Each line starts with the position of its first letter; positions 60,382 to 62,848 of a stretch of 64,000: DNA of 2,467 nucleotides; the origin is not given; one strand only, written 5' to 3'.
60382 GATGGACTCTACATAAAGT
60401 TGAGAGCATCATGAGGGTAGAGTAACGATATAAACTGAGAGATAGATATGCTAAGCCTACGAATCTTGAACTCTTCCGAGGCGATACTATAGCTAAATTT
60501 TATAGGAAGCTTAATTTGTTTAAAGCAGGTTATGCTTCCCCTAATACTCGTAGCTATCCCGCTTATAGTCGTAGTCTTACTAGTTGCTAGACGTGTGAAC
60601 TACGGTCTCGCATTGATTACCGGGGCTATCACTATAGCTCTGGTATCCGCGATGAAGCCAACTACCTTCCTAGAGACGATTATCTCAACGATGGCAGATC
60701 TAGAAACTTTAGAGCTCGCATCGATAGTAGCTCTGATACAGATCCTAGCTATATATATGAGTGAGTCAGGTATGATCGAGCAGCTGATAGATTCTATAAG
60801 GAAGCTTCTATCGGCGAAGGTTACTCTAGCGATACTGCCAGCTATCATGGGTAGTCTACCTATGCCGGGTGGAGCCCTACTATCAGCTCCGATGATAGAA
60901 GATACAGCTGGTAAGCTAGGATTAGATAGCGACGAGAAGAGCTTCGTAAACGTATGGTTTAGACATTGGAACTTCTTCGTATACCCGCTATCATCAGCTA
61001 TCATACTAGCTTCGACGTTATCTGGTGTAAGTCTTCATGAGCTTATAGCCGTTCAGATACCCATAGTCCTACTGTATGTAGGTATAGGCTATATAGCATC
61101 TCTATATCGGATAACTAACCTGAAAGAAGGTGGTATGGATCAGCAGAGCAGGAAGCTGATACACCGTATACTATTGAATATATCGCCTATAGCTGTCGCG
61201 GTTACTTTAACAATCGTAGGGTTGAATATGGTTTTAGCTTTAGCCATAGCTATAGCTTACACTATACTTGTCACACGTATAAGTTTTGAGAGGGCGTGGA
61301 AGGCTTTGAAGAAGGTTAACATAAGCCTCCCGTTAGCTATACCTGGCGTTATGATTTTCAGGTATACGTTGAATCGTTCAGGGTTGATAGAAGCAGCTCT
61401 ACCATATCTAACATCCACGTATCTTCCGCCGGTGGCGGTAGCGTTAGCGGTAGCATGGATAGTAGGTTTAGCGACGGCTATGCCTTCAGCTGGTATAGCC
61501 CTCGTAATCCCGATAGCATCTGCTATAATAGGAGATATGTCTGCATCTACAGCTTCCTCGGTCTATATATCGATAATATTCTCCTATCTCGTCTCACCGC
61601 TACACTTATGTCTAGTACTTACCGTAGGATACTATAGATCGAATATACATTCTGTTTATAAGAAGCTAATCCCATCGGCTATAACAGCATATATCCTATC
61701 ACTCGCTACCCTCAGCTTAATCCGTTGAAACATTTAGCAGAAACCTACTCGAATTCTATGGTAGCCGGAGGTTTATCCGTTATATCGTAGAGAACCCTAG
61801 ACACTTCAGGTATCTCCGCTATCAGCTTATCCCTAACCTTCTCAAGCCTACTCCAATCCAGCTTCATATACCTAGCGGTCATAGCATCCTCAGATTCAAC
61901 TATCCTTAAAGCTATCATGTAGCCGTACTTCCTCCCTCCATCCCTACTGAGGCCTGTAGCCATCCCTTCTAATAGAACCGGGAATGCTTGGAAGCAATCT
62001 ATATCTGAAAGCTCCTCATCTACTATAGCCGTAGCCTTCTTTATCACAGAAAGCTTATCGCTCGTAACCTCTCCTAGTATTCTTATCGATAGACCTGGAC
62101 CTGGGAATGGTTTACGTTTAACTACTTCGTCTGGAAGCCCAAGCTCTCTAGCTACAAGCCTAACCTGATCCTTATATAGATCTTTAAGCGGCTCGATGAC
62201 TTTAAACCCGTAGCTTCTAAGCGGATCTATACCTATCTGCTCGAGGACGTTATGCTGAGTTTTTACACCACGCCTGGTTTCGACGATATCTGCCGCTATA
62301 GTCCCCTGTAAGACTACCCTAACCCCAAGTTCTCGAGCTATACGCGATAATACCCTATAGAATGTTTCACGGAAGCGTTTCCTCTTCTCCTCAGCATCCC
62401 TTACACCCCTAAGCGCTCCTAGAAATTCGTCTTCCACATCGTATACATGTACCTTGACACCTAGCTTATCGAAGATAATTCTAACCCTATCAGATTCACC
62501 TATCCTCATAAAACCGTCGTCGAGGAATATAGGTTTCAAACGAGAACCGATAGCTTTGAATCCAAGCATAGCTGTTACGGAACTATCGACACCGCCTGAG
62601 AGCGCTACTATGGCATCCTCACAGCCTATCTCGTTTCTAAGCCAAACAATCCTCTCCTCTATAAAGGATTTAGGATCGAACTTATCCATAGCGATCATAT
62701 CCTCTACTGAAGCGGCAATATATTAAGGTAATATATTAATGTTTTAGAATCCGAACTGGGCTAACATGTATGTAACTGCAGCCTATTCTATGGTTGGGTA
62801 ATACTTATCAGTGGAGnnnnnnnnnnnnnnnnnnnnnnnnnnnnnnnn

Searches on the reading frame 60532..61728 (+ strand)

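Call 41: search_protein_families(library=pfam, proteins=[window:60532-61728:+], max_evalue=0.001)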
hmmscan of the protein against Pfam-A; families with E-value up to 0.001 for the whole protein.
window:60532-61728:+ (398 aa): 3 families
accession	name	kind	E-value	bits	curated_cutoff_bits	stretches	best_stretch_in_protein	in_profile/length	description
PF04165.18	DUF401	-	1.5e-42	146.8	24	1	8-392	7-389/393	Protein of unknown function (DUF401)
PF03600.22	CitMHS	-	5.3e-06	26.2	31.9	1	15-338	2-323/336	Citrate transporter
PF13726.12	Na_H_antiport_2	-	0.00066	20.2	29.8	1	8-92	4-86/87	Na+-H+ antiporter family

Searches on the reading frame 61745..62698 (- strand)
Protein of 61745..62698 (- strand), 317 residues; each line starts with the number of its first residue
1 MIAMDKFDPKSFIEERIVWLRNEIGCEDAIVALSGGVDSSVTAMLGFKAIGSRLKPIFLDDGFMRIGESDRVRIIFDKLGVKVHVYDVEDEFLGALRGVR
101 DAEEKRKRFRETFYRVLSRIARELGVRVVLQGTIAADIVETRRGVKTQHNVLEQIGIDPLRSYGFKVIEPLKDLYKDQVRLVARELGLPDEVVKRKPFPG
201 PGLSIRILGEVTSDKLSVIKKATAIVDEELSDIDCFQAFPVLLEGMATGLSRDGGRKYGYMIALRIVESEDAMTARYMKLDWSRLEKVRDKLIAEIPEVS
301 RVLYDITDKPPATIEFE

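Call 41: search_protein_families(library=pfam, proteins=[window:61745-62698:-], max_evalue=0.001)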
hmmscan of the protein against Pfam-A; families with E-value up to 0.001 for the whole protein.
window:61745-62698:- (317 aa): 6 families
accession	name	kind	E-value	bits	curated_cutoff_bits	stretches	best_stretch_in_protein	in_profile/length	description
PF00958.27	GMP_synt_C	-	6.3e-27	93.9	27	1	234-316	11-92/92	GMP synthase C terminal domain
PF02540.23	NAD_synthase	-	6e-12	45.7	21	1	22-102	14-95/242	NAD synthase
PF03054.22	tRNA_Me_trans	-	4.1e-06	27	20.6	0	30-92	4-76/202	tRNA methyl transferase HUP domain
PF01171.26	ATP_bind_3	-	2.4e-05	24.6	27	1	30-186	3-159/182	PP-loop family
PF00733.27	Asn_synthase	-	0.00051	20.2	21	1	31-133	22-126/354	Asparagine synthase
PF06508.19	QueC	-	0.00059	19.8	22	0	29-188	2-175/210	Queuosine biosynthesis protein QueC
